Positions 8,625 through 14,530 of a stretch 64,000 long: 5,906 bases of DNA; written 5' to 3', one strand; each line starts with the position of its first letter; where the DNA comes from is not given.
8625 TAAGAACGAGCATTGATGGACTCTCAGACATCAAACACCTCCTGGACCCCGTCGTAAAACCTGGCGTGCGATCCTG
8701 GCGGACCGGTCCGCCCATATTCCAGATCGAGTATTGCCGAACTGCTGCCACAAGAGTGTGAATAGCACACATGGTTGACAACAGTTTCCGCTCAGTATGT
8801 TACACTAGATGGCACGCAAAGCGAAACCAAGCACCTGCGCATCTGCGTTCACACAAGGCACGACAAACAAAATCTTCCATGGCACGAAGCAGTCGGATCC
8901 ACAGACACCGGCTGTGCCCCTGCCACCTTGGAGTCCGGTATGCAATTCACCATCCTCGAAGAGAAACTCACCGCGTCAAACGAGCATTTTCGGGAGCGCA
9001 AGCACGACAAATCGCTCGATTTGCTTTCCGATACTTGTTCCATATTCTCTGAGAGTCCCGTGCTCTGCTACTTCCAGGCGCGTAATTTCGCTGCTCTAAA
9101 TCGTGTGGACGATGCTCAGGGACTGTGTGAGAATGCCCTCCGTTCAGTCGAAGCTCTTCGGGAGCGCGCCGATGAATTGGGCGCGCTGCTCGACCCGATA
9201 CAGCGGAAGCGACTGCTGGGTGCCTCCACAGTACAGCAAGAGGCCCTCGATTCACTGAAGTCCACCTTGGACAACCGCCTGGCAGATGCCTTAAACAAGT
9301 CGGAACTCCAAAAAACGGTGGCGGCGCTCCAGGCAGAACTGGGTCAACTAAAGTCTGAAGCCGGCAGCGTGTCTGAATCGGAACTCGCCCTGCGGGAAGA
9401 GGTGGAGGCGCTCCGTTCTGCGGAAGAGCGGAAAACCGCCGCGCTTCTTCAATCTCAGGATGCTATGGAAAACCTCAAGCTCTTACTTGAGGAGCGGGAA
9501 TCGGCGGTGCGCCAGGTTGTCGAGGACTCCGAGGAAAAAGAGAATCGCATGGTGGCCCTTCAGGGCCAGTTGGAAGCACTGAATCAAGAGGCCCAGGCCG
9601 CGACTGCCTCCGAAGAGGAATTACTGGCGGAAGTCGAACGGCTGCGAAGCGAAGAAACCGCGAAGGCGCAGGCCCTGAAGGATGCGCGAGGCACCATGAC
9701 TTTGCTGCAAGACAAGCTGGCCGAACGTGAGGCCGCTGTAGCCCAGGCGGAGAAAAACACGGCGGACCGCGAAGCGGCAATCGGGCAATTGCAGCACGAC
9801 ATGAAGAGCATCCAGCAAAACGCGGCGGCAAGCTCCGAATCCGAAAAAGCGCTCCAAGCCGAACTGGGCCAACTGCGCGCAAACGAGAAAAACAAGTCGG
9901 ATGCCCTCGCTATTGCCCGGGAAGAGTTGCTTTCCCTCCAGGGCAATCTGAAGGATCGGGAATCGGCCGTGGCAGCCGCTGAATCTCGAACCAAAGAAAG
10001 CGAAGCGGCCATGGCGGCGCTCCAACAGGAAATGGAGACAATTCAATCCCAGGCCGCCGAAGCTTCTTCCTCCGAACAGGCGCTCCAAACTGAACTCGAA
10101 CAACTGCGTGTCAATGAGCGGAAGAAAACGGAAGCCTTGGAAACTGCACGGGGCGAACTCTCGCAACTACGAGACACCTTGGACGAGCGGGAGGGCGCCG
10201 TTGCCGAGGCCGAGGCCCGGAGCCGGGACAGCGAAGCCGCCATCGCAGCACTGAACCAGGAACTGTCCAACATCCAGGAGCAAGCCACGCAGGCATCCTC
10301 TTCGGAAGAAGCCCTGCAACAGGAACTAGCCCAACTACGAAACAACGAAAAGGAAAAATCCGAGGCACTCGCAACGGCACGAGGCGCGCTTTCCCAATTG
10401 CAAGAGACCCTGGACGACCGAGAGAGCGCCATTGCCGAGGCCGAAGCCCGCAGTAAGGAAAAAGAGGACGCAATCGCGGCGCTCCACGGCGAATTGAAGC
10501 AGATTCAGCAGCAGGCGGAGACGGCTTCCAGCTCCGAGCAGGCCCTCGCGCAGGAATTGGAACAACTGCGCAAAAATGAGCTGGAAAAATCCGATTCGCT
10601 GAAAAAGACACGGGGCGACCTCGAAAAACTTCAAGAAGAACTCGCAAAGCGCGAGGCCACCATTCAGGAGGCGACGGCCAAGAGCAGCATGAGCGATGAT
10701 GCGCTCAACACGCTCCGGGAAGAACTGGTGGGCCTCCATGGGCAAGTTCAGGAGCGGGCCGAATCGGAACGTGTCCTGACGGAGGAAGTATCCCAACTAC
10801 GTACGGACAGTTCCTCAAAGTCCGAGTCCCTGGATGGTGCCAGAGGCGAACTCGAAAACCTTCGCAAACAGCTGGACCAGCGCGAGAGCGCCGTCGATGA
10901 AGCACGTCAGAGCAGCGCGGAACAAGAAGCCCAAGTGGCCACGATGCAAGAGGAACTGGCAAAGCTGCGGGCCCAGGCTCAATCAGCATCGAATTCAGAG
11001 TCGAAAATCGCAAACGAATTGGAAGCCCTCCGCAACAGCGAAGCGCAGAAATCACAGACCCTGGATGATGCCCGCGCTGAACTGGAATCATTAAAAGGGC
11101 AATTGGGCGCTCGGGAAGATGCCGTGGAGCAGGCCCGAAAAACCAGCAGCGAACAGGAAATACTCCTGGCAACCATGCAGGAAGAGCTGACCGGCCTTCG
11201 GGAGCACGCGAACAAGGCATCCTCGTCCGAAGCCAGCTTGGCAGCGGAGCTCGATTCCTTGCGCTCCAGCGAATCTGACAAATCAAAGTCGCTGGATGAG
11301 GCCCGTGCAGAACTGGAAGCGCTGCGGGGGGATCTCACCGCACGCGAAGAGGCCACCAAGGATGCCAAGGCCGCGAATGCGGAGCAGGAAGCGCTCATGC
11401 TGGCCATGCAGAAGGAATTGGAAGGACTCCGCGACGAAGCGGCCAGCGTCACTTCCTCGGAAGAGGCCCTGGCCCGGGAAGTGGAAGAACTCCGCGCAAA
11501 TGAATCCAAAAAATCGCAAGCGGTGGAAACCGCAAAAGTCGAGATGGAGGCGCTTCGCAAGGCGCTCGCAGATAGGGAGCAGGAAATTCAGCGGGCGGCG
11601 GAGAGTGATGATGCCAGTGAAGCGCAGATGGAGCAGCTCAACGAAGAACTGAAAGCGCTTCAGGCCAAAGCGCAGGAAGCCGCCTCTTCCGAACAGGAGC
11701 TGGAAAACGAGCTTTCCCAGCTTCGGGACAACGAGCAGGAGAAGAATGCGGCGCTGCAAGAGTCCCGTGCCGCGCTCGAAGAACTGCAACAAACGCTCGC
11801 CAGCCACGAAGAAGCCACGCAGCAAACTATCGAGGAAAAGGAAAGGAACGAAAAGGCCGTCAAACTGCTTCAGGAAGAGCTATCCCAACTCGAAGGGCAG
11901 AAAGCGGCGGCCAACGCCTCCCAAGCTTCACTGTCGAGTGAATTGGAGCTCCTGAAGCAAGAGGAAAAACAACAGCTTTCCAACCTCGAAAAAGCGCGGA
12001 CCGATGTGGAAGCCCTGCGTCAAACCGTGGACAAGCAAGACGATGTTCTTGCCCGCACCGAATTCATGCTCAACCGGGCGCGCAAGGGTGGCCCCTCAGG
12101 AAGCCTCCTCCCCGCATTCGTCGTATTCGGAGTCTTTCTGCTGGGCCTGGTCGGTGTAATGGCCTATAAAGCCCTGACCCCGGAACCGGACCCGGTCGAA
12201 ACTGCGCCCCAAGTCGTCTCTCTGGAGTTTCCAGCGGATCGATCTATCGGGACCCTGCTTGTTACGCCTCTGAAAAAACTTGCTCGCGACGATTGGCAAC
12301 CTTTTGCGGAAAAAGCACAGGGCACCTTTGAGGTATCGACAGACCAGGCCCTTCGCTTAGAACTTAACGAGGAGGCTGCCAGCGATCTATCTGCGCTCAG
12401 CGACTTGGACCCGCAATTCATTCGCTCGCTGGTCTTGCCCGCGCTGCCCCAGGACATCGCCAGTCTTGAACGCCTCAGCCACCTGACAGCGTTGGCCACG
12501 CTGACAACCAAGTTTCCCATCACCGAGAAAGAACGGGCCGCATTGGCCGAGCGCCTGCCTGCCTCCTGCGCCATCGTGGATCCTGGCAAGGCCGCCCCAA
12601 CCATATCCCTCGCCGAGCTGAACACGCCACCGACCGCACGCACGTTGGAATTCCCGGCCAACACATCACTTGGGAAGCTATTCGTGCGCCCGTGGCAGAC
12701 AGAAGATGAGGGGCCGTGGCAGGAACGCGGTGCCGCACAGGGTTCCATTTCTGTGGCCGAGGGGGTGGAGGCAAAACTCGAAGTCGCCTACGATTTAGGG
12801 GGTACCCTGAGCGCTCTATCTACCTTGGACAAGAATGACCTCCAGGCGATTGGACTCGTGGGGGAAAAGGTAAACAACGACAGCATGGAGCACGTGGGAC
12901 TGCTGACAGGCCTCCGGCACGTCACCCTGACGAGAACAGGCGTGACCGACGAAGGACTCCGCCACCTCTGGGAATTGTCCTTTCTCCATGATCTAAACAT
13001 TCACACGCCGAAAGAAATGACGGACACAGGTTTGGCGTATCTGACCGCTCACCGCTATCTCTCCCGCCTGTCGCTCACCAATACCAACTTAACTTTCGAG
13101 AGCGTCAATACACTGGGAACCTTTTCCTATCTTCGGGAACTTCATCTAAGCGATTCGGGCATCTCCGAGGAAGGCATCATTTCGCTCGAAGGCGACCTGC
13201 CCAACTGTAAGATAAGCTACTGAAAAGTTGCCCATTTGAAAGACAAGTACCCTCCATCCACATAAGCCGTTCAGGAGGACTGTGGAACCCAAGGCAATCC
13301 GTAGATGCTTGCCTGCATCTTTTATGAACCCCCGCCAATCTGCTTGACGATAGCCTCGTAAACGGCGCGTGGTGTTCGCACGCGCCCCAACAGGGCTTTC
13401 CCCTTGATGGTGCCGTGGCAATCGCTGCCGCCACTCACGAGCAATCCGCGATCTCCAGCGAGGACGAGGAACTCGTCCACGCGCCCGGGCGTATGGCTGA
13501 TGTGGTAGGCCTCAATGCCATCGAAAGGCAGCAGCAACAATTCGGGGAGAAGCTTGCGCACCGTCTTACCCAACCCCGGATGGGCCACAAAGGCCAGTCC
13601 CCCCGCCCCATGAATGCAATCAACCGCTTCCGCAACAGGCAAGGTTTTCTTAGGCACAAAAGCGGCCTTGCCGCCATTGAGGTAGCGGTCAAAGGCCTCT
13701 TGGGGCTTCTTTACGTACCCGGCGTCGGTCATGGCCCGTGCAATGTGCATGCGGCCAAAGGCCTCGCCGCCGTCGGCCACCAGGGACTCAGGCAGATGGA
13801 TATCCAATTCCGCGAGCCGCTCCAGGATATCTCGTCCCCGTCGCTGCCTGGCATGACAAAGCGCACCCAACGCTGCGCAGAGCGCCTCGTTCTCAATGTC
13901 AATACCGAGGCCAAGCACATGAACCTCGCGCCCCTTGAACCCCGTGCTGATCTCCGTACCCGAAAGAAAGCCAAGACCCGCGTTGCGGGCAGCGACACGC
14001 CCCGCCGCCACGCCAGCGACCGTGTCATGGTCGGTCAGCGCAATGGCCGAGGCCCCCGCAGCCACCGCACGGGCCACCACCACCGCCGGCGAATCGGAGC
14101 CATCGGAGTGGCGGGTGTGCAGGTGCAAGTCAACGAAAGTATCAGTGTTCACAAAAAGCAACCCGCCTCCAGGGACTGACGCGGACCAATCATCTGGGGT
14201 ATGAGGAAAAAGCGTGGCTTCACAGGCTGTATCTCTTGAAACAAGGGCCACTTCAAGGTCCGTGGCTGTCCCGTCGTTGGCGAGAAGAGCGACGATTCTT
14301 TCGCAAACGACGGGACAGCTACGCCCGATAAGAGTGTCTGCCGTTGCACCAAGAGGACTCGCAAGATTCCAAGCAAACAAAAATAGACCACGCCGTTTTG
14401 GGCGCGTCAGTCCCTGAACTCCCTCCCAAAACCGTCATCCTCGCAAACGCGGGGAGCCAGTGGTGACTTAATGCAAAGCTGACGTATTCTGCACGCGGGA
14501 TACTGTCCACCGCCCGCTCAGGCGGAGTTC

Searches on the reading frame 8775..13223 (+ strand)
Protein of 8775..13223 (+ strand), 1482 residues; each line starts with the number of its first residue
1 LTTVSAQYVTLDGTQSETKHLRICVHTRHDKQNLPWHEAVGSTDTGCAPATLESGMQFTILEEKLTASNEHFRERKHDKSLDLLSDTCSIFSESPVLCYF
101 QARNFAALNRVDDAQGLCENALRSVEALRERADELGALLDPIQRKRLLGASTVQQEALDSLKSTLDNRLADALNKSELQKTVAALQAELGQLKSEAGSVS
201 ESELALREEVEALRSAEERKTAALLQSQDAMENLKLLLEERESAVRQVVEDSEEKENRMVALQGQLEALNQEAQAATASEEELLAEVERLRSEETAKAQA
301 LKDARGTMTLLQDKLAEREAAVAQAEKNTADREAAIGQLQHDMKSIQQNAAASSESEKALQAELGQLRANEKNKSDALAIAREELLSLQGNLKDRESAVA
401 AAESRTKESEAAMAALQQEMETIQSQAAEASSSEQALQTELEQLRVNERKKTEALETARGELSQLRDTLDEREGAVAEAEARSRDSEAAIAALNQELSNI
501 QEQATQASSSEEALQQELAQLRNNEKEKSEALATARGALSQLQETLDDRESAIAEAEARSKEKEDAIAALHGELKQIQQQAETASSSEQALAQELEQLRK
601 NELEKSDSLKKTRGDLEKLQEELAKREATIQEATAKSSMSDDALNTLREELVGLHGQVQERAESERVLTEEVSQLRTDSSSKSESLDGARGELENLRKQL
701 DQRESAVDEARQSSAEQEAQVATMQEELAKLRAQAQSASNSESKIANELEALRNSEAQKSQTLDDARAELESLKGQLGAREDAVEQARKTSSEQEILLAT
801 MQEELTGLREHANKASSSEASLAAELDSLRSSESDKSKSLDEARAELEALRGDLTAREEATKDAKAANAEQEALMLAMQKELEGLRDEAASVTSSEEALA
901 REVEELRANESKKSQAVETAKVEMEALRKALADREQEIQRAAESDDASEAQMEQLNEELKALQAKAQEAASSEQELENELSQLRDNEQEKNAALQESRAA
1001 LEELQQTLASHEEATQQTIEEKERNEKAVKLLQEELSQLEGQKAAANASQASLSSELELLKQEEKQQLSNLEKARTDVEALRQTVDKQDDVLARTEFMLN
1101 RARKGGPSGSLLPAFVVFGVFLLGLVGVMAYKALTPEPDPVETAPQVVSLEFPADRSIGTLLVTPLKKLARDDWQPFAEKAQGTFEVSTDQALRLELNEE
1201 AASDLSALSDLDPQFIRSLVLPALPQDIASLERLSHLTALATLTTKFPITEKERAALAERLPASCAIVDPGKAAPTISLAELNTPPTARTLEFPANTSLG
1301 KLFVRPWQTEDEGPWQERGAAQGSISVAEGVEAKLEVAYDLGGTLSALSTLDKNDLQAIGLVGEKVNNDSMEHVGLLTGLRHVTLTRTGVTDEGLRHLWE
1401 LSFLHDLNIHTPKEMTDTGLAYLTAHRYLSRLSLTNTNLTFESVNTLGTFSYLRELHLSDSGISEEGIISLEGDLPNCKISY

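Call 25: search_protein_families(library=pfam, proteins=[window:8775-13223:+], max_evalue=0.01)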
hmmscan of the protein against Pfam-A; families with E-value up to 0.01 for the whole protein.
window:8775-13223:+ (1482 aa): 1 family
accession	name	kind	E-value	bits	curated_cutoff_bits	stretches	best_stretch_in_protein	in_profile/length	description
PF08614.16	ATG16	-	4e-06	27.6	33.7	1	480-584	73-177/200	Autophagy protein 16 (ATG16)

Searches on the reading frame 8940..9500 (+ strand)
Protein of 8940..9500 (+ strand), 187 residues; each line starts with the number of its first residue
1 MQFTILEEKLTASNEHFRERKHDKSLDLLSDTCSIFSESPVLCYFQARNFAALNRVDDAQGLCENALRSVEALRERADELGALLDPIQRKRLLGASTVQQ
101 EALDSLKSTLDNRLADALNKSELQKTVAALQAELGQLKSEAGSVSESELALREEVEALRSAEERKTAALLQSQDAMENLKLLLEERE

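Call 89: search_protein_families(library=pfam, proteins=[window:8940-9500:+], max_evalue=1)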
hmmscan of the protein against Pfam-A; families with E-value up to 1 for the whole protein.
window:8940-9500:+ (187 aa): 6 families
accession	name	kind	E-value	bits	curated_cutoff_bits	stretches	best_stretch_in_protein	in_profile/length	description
PF23300.3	HEAT_Nup120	-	0.0014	18.9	29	1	24-91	10-79/170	Nucleoporin Nup120, HEAT repeats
PF13026.12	DUF3887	-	0.0055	17.8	31.8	1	97-141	7-51/91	Protein of unknown function (DUF3887)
PF13747.11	DUF4164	-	0.037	14.9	27.2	1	100-139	14-53/89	Domain of unknown function (DUF4164)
PF01166.23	TSC22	-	0.038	14.6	30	0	149-160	10-21/57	TSC-22/dip/bun family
PF06156.18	YabA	-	0.17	12.9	30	1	121-180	11-74/103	Initiation control protein YabA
PF09386.16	ParD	-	0.17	12.7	27.3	1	91-132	34-77/80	Antitoxin ParD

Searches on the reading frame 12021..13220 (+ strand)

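Call 89: search_protein_families(library=pfam, proteins=[window:12021-13220:+], max_evalue=1)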
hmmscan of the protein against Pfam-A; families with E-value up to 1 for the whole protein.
window:12021-13220:+ (400 aa): 5 families
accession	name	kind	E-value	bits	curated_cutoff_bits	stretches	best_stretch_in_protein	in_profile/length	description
PF13516.12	LRR_6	-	0.0015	18.8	23.4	1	370-389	4-23/24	Leucine Rich repeat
PF23598.1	LRR_14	-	0.0033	16.7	40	1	281-383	152-253/353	Leucine-rich repeat region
PF24758.1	LRR_At5g56370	-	0.048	13.7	27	1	337-386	29-78/227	FBD-associated F-box protein At5g56370, LRR repeats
PF00560.39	LRR_1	-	0.35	11.6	20.6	0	371-389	2-20/23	Leucine Rich Repeat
PF12799.13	LRR_4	-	0.64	10.8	27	0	347-379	3-33/44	Leucine Rich repeats (2 copies)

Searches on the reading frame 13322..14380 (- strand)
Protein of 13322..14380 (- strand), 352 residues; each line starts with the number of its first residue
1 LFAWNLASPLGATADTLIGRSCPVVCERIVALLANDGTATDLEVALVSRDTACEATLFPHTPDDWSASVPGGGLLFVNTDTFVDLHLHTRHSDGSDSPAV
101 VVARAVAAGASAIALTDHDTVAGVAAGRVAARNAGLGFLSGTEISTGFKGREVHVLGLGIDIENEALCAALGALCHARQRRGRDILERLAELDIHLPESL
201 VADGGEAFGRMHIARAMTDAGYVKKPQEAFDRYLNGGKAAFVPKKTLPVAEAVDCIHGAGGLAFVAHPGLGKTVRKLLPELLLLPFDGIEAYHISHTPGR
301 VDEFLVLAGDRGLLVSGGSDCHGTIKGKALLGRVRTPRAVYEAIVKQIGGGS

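Call 25: search_protein_families(library=pfam, proteins=[window:13322-14380:-], max_evalue=0.01)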
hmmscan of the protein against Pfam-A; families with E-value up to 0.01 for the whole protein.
window:13322-14380:- (352 aa): 1 family
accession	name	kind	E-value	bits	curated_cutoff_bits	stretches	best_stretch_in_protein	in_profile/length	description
PF02811.25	PHP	-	1.4e-09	38.9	26.4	1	84-147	1-66/164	PHP domain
